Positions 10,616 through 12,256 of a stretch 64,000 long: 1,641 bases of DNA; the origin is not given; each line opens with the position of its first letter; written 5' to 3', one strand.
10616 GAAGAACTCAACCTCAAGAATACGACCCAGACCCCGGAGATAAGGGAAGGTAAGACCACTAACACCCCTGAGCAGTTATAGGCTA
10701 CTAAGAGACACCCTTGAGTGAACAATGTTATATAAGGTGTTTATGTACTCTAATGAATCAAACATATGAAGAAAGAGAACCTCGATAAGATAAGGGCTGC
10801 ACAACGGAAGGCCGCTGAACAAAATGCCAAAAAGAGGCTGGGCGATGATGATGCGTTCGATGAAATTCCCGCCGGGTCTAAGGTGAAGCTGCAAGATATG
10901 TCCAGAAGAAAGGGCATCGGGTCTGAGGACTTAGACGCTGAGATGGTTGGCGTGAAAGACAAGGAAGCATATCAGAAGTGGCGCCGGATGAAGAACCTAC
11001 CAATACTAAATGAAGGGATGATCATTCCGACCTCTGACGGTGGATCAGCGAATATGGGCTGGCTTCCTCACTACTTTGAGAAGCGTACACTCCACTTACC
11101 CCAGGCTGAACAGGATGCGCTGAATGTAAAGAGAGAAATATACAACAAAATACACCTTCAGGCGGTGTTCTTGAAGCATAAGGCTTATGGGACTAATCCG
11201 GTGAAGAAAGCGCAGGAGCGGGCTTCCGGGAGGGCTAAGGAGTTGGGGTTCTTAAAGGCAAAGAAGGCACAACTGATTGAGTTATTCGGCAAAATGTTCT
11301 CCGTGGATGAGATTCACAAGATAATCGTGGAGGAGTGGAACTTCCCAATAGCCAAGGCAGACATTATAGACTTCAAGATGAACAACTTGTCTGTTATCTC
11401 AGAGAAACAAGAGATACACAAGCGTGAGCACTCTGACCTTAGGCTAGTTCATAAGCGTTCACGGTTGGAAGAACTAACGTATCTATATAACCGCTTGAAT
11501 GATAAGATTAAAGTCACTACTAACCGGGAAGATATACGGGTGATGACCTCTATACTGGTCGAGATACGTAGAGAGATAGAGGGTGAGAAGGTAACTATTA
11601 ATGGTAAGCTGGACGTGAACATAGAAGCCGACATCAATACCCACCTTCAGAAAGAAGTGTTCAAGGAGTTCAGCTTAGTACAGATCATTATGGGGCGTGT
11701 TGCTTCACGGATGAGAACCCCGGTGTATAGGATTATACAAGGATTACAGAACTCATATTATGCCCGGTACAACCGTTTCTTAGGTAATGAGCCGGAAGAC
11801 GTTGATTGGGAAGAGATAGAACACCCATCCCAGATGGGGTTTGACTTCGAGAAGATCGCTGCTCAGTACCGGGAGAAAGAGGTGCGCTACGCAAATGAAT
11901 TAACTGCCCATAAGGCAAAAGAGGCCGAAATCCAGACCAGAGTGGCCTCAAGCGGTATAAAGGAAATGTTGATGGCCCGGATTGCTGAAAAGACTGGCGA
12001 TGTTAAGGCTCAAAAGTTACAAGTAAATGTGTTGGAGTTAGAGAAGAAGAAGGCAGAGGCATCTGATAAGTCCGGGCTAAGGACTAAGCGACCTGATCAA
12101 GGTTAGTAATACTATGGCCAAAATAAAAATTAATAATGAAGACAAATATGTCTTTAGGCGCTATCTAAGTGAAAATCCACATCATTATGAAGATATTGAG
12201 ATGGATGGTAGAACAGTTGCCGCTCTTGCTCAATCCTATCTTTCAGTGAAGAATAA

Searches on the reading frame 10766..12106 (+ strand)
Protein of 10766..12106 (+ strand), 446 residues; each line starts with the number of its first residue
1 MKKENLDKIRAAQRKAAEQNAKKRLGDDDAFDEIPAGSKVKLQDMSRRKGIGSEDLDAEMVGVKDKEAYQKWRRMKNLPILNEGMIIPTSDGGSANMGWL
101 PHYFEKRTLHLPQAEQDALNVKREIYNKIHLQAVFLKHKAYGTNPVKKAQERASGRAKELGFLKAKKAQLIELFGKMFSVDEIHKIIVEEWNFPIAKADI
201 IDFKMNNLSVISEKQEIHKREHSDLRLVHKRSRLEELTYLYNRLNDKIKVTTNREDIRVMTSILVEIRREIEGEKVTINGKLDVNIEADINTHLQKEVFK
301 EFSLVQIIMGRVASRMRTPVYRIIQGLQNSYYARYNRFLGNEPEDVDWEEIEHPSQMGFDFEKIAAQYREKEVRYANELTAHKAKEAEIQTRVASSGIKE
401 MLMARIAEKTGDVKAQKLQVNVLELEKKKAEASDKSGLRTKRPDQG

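Call 9: search_protein_families(library=pfam, proteins=[window:10766-12106:+], max_evalue=0.01)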
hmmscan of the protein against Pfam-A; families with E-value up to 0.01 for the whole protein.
window:10766-12106:+ (446 aa): 0 families

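Call 10: search_protein_families(library=phrogs, proteins=[window:10766-12106:+], max_evalue=0.001)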
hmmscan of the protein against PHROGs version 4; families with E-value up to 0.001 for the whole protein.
window:10766-12106:+ (446 aa): 0 families

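Call 13: find_related_loci(query=window:10766-12106:+, collection=viral_contigs, flank=4000)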
Query window:10766-12106:+ (446 aa) in viral_contigs; peptide patterns used: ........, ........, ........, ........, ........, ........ (x = any residue, [..] = any of these).
6 stretches matched a pattern, but none encodes a relative of the query by tblastn (E <= 1e-3).

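Call 42: find_homologous_proteins(query=window:10766-12106:+)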
Query window:10766-12106:+ (446 aa): 32 proteins with E <= 0.001 among 7320 candidates.
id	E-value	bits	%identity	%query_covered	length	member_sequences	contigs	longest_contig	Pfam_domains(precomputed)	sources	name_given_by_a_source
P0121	7.8e-288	972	100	100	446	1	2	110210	-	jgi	jgi:hypothetical protein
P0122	1.2e-223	761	78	100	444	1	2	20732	-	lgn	-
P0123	2.6e-167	575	66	92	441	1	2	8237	-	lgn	-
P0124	2.2e-163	562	61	96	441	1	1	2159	-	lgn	-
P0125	3.6e-161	555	61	99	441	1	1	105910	-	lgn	-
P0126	5.0e-159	548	61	98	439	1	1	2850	-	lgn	-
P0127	3.2e-157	542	64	90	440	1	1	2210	-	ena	-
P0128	3.3e-136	473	57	89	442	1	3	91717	-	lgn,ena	-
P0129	2.6e-124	434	54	87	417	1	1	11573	-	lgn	-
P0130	1.5e-83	299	44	82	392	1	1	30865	-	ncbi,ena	-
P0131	1.1e-77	280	40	86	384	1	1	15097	-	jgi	-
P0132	1.7e-76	276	40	86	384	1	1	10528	-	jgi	-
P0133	8.6e-64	234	35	84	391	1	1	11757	-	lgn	-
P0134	4.4e-62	229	38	74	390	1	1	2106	-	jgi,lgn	jgi:hypothetical protein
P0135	9.3e-61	224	37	84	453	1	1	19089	-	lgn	-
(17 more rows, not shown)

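Call 43: find_encoding_contigs(protein=P0123, flank=4000, max_places=2)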
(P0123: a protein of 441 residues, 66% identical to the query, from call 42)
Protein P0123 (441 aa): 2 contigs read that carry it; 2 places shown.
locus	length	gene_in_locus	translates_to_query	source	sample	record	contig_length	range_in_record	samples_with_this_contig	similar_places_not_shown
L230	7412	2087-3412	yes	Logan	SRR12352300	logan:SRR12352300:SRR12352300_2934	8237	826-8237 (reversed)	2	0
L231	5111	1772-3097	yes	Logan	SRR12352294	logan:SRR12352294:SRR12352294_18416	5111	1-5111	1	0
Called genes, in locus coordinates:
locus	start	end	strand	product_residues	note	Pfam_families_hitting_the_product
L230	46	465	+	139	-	PF19474:DUF6011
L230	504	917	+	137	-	-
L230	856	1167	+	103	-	-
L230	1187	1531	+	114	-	-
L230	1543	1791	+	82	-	-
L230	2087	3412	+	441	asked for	-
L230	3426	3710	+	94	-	PF03013:Pyr_excise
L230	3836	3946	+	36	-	-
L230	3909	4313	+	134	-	PF11195:Tad2-like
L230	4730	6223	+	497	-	PF01145:Band_7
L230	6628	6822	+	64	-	-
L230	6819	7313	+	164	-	-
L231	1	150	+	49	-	?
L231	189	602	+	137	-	-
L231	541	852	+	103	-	-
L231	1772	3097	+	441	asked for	-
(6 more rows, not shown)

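Call 44: find_encoding_contigs(protein=P0125, flank=4000, max_places=1)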
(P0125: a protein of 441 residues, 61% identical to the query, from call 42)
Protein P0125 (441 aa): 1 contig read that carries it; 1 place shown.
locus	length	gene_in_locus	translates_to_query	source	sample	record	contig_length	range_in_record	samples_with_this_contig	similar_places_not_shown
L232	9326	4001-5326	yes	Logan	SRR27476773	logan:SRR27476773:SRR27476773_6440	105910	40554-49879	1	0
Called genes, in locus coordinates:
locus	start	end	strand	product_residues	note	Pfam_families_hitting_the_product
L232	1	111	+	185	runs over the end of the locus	PF13539:Peptidase_M15_4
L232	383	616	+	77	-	PF12843:QSregVF_b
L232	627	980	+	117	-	-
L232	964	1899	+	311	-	-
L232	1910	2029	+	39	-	-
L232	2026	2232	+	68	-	-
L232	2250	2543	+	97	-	-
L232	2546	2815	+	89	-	-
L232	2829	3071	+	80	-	-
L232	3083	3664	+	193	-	-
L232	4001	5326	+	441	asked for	-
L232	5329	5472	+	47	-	-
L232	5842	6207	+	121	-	-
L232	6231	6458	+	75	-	-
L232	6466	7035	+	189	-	-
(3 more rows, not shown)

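Call 45: find_encoding_contigs(protein=P0128, flank=4000, max_places=2)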
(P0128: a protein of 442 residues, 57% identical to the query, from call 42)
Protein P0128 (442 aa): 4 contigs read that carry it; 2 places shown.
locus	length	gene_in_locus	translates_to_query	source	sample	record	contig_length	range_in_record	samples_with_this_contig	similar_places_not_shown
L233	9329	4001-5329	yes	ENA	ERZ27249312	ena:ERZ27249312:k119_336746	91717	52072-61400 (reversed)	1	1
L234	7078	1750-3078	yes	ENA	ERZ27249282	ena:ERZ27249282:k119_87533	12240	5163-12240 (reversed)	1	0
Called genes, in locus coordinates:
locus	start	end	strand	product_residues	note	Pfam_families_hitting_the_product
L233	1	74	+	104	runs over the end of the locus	-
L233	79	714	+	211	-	-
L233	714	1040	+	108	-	-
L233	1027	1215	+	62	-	-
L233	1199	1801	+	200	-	-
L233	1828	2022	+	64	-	-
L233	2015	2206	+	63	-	PF12843:QSregVF_b (weak)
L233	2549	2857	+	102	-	-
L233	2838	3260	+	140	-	-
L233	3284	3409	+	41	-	-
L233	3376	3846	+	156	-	-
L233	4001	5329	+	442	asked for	-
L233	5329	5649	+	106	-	PF20137:BubE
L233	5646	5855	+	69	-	-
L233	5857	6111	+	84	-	-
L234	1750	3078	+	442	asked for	-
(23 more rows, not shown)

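Call 46: find_encoding_contigs(protein=P0130, flank=4000, max_places=1)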
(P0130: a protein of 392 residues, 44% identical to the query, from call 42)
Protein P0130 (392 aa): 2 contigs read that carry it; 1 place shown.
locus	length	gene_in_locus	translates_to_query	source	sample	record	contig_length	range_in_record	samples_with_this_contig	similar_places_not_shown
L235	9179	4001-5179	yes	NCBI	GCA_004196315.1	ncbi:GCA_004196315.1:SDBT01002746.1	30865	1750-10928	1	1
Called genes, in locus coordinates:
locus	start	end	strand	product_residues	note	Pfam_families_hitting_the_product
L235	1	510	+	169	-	-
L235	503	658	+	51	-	-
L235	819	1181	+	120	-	PF03819:MazG (faint)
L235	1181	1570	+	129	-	-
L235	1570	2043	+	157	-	-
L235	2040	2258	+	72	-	-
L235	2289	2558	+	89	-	-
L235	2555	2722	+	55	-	-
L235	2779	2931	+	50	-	-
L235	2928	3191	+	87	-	-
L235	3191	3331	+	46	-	-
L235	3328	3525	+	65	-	-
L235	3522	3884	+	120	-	-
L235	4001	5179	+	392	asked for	-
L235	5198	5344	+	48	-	-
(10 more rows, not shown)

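Call 56: search_protein_families(library=ncbifam, proteins=[window:10766-12106:+], max_evalue=1)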
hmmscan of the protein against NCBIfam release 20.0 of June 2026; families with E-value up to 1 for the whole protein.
window:10766-12106:+ (446 aa): 0 families

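Call 57: search_protein_families(library=pfam, proteins=[window:10766-12106:+], max_evalue=10)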
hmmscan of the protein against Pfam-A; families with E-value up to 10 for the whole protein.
window:10766-12106:+ (446 aa): 1 family
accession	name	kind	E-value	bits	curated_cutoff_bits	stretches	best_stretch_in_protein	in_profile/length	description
PF12949.13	HeH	-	0.05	13.8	28.9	1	164-175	23-34/35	HeH/LEM domain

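Call 66: find_related_loci(query=A6, collection=viral_contigs, flank=2500)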
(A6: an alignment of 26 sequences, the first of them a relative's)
Query A6 (446 aa) in viral_contigs; peptide patterns used: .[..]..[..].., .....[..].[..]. (x = any residue, [..] = any of these).
116 stretches matched a pattern; 12 encode a relative of the query (tblastn E <= 1e-3); 12 distinct loci.
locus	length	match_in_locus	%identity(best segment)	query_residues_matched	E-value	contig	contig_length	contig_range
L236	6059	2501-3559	40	62-421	2e-75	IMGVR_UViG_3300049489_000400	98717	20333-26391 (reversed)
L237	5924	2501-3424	40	62-376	8e-71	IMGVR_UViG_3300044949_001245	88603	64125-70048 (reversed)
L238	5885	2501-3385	41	62-364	8e-70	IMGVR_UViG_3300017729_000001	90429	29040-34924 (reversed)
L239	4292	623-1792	34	17-417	2e-61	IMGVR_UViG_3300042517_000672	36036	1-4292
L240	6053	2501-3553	35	62-422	7e-59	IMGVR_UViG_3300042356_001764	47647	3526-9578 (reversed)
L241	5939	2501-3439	36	63-364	2e-58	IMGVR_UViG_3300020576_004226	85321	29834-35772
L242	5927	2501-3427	41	62-373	1e-71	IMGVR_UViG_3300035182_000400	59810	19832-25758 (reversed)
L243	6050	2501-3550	31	63-420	4e-48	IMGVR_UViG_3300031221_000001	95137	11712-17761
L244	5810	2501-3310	34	90-364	2e-46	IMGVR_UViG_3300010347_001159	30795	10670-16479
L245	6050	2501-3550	31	61-417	1e-41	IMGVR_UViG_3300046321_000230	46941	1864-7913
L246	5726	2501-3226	31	162-407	6e-34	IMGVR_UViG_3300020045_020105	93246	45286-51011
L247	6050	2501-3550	33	63-422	3e-51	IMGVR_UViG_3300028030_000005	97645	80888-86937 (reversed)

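Call 72: predict_structure(alignment_id=A6)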
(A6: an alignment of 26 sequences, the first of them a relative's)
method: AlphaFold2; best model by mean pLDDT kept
length: 446 residues; sequences in the alignment: 26
mean_pLDDT: 72.4   pTM: 0.28
mean pLDDT of the five models: 72.4, 72.2, 70.7, 69.6, 68.3
residues with pLDDT >= 90: 65; 70-90: 216; 50-70: 92; < 50: 73
segments of 3 or more residues with pLDDT < 50: 24-57, 226-229, 275-286, 341-349, 439-441, 443-446
pLDDT, mean of each block of 10 residues (from residue 1): 82 88 53 42 40 46 78 86 84 87 90 91 92 88 58 51 82 90 91 86 88 86 54 82 89 87 88 52 45 55 67 80 74 59 47 55 78 83 76 62 72 75 78 62 44
secondary structure, 60 per line:
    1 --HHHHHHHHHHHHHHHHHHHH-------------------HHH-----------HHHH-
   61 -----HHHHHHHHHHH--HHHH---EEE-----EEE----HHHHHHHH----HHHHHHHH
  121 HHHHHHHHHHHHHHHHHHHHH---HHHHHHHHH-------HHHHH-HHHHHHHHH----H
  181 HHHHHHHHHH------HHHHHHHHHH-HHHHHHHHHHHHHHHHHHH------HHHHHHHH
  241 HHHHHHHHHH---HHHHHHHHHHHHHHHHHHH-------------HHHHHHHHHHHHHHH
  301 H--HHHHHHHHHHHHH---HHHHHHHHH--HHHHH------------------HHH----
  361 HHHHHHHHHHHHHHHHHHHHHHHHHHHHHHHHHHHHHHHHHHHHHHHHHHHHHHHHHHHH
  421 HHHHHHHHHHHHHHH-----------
elements in order: H3-22 H56-59 H66-76 H79-82 E86-88 E94-96 H101-108 H113-141 H145-153 H161-165 H167-175 H180-190 H197-206 H208-226 H233-250 H254-272 H286-301 H304-316 H320-328 H331-335 H361-435

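Call 75: fold_search(model_id=the predicted structure, library=pdb)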
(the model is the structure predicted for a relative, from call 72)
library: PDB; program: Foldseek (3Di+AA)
matches with E <= 10: 44; with E <= 0.001: 0
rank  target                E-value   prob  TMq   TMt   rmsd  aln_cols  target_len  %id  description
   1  7vwz_F                1.4e+00  0.03  0.09  0.08  29.4       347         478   14  Cryo-EM structure of Rob-dependent transcription activation complex in a unique conformation (released 2022-06-08)
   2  8glv_Do               1.5e+00  0.03  0.08  0.03  69.3       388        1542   16  96-nm repeat unit of doublet microtubules from Chlamydomonas reinhardtii flagella (released 2023-05-31)
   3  8qfc_B                2.2e+00  0.08  0.09  0.06  23.2       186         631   14  UFL1 E3 ligase bound 60S ribosome (released 2024-02-21)
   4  4bja                  2.4e+00  0.05  0.09  0.17  20.4       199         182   16  Globin-like protein Glb-12 from C.elegans (released 2014-05-07)
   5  9e71_BQ               2.6e+00  0.23  0.10  0.28  14.9       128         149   16  Cryo-EM structure of the Pyrobaculum calidifontis 70S ribosome (released 2024-11-20)
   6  8j03_A                3.5e+00  0.06  0.10  0.13  22.4       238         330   11  Human KCNQ2(F104A)-CaM-PIP2-CBD complex in state I (released 2023-12-06)
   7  6tmf_R                4.0e+00  0.16  0.11  0.28  14.3       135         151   15  Structure of an archaeal ABCE1-bound ribosomal post-splitting complex (released 2020-02-12)
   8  9e5c_1r               4.0e+00  0.01  0.09  0.03  94.5       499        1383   12  Cryo-EM structure of 96 nm repeat of microtubule doublet from T. brucei flagellum (released 2025-03-12)
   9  8rbx_e                4.2e+00  0.02  0.10  0.06  22.4       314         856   13  Structure of Integrator-PP2A bound to a paused RNA polymerase II-DSIF-NELF-nucleosome complex (released 2024-02-07)
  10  7e8e_A                4.4e+00  0.02  0.08  0.08  26.7       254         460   13  CryoEM structure of human Kv4.2-DPP6S-KChIP1 complex, transmembrane and intracellular region (released 2021-10-13)
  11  8fbn_D                4.7e+00  0.03  0.09  0.17  22.8       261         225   14  Improving the secretion of designed protein assemblies through negative design of cryptic transmembrane domains (released 2023-03-22)
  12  8glv_En               4.7e+00  0.02  0.10  0.11  85.0       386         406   15  96-nm repeat unit of doublet microtubules from Chlamydomonas reinhardtii flagella (released 2023-05-31)
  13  9vei_A                4.7e+00  0.02  0.08  0.09  29.9       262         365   11  structure of human KCNQ1-KCNE1-CaM complex with PIP2 (released 2025-08-20)
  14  8oj8_A                4.9e+00  0.02  0.12  0.11  28.5       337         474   11  60S ribosomal subunit bound to the E3-UFM1 complex - state 1 (native) (released 2024-02-21)
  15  9gm6_A                5.2e+00  0.02  0.08  0.04  26.2       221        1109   15  MukBEF in a nucleotide-bound state with open neck gate (heads core) (released 2025-03-26)
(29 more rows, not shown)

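Call 76: search_solved_structures(query=A6, max_evalue=10)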
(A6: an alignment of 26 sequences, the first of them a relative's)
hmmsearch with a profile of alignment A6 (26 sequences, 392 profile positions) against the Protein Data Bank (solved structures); distinct sequences matched with E-value up to 10: 1.
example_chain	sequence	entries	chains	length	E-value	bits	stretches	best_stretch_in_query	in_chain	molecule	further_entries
8bl3_A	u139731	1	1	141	3.2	9.9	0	226-254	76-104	scIg12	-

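Call 77: search_protein_families(library=pfam, alignment_id=A6, max_evalue=0.1)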
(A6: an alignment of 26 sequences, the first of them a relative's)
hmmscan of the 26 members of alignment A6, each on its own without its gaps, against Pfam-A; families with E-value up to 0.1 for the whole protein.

A. member 1, P0121 (446 aa): 1 family
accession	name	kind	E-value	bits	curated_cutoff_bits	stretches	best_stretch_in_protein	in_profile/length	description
PF12949.13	HeH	-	0.05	13.8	28.9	0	164-175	23-34/35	HeH/LEM domain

B. families by the number of members that match (of 26 scanned): 11 families
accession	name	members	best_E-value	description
PF14304.11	CSTF_C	2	0.0032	Transcription termination and cleavage factor C-terminal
PF19932.4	DUF6395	1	0.0016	Family of unknown function (DUF6395)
PF17723.7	RHH_8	1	0.0098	Ribbon-Helix-Helix transcriptional regulator family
PF05862.16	IceA2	1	0.04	Helicobacter pylori IceA2 protein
PF05638.18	T6SS_HCP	1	0.049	Type VI secretion system effector, Hcp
PF12949.13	HeH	1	0.05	HeH/LEM domain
PF22610.1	CovS-like_HAMP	1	0.055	Histidine kinase, HAMP domain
PF14687.11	DUF4460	1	0.058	Domain of unknown function (DUF4460)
PF12167.14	Arm-DNA-bind_2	1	0.068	Arm DNA-binding domain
PF11976.14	Rad60-SLD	1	0.073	Ubiquitin-2 like Rad60 SUMO-like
PF16802.11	DUF5070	1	0.096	Domain of unknown function (DUF5070)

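Call 100: search_dna_similar(query=window:10766-12106:+, collection=phages, mode=protein, max_rows=15)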
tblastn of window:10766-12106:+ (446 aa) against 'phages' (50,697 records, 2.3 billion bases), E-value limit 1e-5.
Records with a match: 6; places in all: 6; records where one place covers at least 80% of the query: 0.
Best place of each record, by identity: <60% 6.
By first word of the organism name: Bacteroides 6.
By host as written in the record: Bacteroides thetaiotaomicron VPI-5494 1; Bacteroides thetaiotaomicron VPI-5485 1; Bacteroides thetaiotaomicron VPI-5487 1; Bacteroides thetaiotaomicron VPI-5488 1; Bacteroides thetaiotaomicron VPI-5490 1; Bacteroides thetaiotaomicron VPI-5489 1.
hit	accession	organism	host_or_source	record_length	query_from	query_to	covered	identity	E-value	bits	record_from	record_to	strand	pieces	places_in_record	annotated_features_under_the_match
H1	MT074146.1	Bacteroides phage SJC03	Bacteroides thetaiotaomicron VPI-5494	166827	108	367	58%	30.6%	2e-26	119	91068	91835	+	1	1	hypothetical protein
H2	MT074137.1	Bacteroides phage DAC16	Bacteroides thetaiotaomicron VPI-5485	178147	108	367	58%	30.2%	6e-26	117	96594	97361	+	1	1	hypothetical protein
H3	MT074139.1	Bacteroides phage DAC19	Bacteroides thetaiotaomicron VPI-5487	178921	108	367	58%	30.2%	6e-26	117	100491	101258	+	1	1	hypothetical protein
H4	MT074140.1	Bacteroides phage DAC20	Bacteroides thetaiotaomicron VPI-5488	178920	108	367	58%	30.2%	6e-26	117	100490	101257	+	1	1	hypothetical protein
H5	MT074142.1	Bacteroides phage DAC23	Bacteroides thetaiotaomicron VPI-5490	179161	108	367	58%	30.2%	6e-26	117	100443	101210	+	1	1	hypothetical protein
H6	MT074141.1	Bacteroides phage DAC22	Bacteroides thetaiotaomicron VPI-5489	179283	108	367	58%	30.2%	9e-26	116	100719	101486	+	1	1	hypothetical protein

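Call 103: get_annotated_region(hit=H1, flank=2500)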
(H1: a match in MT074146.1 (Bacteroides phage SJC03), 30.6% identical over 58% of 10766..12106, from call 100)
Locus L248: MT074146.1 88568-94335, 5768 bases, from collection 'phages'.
description: Bacteroides phage SJC03, complete genome.
organism: Bacteroides phage SJC03 (NCBI taxid 2710505)
taxonomy: Viruses; Duplodnaviria; Heunggongvirae; Uroviricota; Caudoviricetes
host: Bacteroides thetaiotaomicron VPI-5494; source: primary sewage effluent collected as it entered a water treatment facility; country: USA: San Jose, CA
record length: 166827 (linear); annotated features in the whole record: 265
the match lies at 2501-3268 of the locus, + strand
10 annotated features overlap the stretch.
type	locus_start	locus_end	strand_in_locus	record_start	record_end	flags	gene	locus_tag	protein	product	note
CDS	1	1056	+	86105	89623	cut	-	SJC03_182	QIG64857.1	hypothetical protein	-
CDS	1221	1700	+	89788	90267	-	-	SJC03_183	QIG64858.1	hypothetical protein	-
CDS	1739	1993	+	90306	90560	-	-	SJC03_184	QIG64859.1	hypothetical protein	-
CDS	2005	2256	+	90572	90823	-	-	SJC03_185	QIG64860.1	hypothetical protein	-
CDS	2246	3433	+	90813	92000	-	-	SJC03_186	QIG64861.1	hypothetical protein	-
CDS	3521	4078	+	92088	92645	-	-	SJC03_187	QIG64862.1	hypothetical protein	-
CDS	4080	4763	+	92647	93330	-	-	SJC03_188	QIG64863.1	hypothetical protein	-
CDS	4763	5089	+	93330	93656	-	-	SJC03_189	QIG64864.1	hypothetical protein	-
CDS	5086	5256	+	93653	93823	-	-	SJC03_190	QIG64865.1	hypothetical protein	-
CDS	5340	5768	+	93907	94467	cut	-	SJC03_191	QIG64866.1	hypothetical protein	-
